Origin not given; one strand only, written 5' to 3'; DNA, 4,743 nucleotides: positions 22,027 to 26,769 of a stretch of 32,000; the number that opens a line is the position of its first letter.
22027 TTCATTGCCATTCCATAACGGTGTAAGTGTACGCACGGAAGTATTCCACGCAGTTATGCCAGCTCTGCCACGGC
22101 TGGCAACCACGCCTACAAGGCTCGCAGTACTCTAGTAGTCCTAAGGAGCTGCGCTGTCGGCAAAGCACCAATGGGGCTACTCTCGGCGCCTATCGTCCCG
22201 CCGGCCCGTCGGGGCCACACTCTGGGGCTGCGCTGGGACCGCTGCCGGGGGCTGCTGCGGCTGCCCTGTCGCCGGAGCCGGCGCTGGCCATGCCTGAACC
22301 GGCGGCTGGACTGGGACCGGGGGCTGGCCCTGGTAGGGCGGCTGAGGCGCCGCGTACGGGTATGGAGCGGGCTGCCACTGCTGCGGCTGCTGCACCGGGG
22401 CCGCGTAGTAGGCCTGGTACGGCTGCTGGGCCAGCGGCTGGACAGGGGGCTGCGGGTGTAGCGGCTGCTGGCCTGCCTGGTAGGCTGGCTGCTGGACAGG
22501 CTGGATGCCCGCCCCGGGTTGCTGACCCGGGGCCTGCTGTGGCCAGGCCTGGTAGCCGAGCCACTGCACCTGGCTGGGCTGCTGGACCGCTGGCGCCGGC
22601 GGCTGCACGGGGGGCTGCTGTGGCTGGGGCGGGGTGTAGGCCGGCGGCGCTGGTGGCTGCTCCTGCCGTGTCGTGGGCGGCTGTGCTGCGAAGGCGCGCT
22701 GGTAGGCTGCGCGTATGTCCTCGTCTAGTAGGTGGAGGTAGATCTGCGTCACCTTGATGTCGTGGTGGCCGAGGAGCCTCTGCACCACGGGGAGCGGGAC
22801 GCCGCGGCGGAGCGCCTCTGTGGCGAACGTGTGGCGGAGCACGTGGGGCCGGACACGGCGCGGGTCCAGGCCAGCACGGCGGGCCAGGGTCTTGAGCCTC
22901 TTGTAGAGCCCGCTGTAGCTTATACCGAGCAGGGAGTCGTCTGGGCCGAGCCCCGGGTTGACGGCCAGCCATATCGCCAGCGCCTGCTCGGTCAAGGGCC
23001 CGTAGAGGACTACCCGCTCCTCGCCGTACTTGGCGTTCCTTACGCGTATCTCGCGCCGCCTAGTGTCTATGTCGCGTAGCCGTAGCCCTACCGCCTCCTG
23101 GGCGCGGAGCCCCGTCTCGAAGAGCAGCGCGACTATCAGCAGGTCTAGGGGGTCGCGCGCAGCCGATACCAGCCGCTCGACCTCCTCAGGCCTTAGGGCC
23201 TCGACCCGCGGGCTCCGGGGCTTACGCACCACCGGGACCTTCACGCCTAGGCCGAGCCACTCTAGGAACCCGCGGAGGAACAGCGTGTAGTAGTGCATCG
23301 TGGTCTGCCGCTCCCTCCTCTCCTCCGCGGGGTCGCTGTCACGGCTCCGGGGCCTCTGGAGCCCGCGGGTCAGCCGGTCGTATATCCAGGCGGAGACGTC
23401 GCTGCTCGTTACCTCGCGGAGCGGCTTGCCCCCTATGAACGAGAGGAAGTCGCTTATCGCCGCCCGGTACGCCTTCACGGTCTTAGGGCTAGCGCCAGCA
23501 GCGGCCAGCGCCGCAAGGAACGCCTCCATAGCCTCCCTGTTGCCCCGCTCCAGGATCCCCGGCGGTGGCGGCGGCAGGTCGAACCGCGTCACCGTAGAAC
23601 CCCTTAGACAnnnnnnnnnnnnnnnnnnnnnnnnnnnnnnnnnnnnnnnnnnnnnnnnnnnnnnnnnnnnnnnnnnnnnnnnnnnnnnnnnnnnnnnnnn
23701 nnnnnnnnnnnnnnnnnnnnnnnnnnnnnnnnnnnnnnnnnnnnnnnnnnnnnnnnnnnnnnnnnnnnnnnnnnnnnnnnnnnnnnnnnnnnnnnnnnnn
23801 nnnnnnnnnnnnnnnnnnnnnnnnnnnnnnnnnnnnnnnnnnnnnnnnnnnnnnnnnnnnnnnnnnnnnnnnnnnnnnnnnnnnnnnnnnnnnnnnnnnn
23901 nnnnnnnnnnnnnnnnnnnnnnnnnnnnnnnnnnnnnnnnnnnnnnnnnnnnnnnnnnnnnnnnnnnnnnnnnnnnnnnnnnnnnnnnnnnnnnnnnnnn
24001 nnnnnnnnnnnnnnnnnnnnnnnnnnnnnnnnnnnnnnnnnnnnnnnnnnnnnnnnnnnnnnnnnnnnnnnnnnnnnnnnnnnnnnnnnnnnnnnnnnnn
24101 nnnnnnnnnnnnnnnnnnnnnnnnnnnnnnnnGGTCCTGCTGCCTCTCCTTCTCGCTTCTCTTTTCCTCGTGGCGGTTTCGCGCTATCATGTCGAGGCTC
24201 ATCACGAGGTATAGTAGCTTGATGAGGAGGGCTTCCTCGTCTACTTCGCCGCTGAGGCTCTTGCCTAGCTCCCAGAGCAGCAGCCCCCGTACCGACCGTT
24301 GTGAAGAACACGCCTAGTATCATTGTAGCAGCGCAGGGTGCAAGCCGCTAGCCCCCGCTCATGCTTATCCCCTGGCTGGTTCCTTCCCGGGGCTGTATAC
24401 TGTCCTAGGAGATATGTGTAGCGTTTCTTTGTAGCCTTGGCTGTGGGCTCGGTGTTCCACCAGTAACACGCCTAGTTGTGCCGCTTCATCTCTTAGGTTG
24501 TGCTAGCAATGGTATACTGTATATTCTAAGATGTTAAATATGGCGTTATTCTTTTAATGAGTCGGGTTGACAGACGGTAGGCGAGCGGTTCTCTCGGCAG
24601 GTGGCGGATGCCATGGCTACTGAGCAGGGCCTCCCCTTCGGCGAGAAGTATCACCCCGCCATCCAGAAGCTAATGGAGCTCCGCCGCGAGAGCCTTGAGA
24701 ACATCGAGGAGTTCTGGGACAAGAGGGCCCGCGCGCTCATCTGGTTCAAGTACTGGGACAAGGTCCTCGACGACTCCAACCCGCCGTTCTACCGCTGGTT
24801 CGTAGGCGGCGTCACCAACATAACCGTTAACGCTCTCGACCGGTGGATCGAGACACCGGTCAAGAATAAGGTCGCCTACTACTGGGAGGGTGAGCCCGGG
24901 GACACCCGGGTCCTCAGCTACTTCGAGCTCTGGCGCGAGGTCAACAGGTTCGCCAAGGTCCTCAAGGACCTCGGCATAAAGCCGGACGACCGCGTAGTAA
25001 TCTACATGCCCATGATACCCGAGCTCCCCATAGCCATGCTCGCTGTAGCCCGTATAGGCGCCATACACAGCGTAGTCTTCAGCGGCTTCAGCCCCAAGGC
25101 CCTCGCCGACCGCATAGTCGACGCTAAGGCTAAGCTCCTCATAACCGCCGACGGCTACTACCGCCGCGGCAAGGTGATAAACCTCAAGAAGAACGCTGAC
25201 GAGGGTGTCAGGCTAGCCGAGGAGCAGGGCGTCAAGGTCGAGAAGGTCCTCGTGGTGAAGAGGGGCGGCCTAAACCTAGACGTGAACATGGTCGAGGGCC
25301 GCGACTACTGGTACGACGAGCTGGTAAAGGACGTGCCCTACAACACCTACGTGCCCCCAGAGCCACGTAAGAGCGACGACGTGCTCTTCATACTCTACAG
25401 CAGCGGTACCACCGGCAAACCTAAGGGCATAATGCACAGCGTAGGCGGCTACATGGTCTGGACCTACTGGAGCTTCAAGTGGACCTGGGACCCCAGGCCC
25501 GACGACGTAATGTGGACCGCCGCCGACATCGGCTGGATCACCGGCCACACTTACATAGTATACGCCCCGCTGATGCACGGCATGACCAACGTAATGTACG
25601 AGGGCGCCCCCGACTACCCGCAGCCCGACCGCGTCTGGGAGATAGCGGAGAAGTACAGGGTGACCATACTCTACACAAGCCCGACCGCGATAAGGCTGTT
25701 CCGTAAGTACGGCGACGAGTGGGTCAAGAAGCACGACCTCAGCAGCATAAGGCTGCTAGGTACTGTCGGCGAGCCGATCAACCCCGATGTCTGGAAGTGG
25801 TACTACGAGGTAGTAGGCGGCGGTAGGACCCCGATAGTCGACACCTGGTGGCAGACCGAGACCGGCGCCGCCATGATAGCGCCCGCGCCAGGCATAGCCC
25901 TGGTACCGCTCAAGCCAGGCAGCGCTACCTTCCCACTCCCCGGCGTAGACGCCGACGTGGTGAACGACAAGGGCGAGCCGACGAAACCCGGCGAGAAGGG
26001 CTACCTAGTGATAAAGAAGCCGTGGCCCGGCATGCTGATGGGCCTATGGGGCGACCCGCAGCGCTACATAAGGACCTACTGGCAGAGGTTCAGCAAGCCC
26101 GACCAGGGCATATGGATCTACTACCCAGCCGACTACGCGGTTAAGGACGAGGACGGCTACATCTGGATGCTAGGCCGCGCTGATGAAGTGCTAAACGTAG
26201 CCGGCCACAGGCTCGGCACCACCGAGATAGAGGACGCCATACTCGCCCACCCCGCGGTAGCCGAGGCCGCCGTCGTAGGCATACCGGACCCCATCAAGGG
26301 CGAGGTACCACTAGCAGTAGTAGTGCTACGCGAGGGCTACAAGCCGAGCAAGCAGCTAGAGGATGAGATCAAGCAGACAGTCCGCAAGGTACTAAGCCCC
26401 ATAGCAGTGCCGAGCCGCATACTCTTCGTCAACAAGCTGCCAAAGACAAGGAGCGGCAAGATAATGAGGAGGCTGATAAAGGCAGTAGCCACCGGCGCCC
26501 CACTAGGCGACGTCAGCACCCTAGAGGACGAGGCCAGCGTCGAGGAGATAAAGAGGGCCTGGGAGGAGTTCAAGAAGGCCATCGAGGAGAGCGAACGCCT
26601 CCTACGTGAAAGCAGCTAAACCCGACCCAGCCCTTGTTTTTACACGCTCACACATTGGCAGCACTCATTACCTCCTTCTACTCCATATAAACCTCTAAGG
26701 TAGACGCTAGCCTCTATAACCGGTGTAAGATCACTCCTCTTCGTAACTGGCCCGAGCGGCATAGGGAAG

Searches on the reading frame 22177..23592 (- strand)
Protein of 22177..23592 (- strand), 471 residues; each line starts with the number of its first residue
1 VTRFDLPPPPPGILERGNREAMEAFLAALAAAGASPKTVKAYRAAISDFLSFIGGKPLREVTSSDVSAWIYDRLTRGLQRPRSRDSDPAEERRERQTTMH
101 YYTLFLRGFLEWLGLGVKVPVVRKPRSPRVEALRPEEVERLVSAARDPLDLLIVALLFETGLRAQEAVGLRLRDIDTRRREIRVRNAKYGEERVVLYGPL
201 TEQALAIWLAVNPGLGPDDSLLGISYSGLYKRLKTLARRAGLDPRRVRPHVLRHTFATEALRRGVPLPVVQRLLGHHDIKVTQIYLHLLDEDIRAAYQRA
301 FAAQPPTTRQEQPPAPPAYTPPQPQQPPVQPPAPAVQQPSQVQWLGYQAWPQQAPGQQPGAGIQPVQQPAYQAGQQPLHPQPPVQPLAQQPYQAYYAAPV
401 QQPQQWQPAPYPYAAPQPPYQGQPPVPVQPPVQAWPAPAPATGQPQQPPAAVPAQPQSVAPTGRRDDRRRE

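Call 9: search_protein_families(library=pfam, proteins=[window:22177-23592:-], max_evalue=0.001)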
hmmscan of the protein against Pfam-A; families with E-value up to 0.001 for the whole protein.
window:22177-23592:- (471 aa): 3 families
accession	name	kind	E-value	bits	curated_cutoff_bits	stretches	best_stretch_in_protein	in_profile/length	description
PF00589.27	Phage_integrase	-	1.3e-30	106.9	27.1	1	132-290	2-170/172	Phage integrase family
PF13495.12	Phage_int_SAM_4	-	9.9e-08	32.7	27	1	22-70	2-50/85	Phage integrase, N-terminal SAM-like domain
PF02899.23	Phage_int_SAM_1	-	3.8e-05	24.3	22.3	1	23-78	2-60/83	Phage integrase, N-terminal SAM-like domain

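Call 73: search_protein_families(library=ncbifam, proteins=[window:22177-23592:-], max_evalue=0.01)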
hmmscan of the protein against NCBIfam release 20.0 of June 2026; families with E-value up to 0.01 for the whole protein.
window:22177-23592:- (471 aa): 12 families
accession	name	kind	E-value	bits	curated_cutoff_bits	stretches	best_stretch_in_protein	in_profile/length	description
NF040815.2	recomb_XerA_Arch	equivalog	1.2e-60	205.4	220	1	23-297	1-263/263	site-specific tyrosine recombinase/integron integrase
TIGR02224.1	recomb_XerC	equivalog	1.8e-35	122.7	335.15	1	24-301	2-290/295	tyrosine recombinase XerC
NF001399.0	PRK00283.1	subfamily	2.3e-34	119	279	1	19-300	6-295/300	tyrosine recombinase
TIGR02225.1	recomb_XerD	equivalog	6.9e-33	114.2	329.6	1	24-301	2-287/290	site-specific tyrosine recombinase XerD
TIGR02249.1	integrase_gron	subfamily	1.4e-28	100.2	265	2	230-291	243-303/315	integron integrase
NF002331.0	PRK01287.1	subfamily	9.1e-23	80.8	371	1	19-305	27-329/365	site-specific tyrosine recombinase XerC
NF003462.0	PRK05084.1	equivalog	4.5e-17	61.8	267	1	150-299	197-355/360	tyrosine recombinase XerS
NF011946.0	PRK15417.1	equivalog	2.6e-16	59.7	435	2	234-292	262-319/337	integron integrase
NF007370.0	PRK09870.1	subfamily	7.8e-07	28.9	221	1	152-285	36-176/200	tyrosine-type DNA invertase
NF007371.0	PRK09871.1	subfamily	6.6e-06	25.8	222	1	150-285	28-171/198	tyrosine-type DNA invertase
NF040693.1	recomb_GmtY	equivalog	0.00011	21.6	340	0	237-296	378-440/441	gamma-mobile-trio recombinase GmtY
NF041502.1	integrase_1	equivalog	0.00017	20.5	350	1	232-292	305-364/484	site-specific integrase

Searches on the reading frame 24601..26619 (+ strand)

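Call 24: search_protein_families(library=pfam, proteins=[window:24601-26619:+], max_evalue=0.001)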
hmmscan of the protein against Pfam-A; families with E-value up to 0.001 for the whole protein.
window:24601-26619:+ (672 aa): 3 families
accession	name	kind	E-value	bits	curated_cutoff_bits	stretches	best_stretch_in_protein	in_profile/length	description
PF00501.34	AMP-binding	-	3.2e-91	306.4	29.9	1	86-483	8-384/384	AMP-binding enzyme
PF13193.12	AMP-binding_C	-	1.9e-29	102.8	24.5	1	542-620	1-76/76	AMP-binding enzyme C-terminal domain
PF16177.11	ACAS_N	-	1.2e-20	73.5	27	1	26-78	3-55/55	Acetyl-coenzyme A synthetase N-terminus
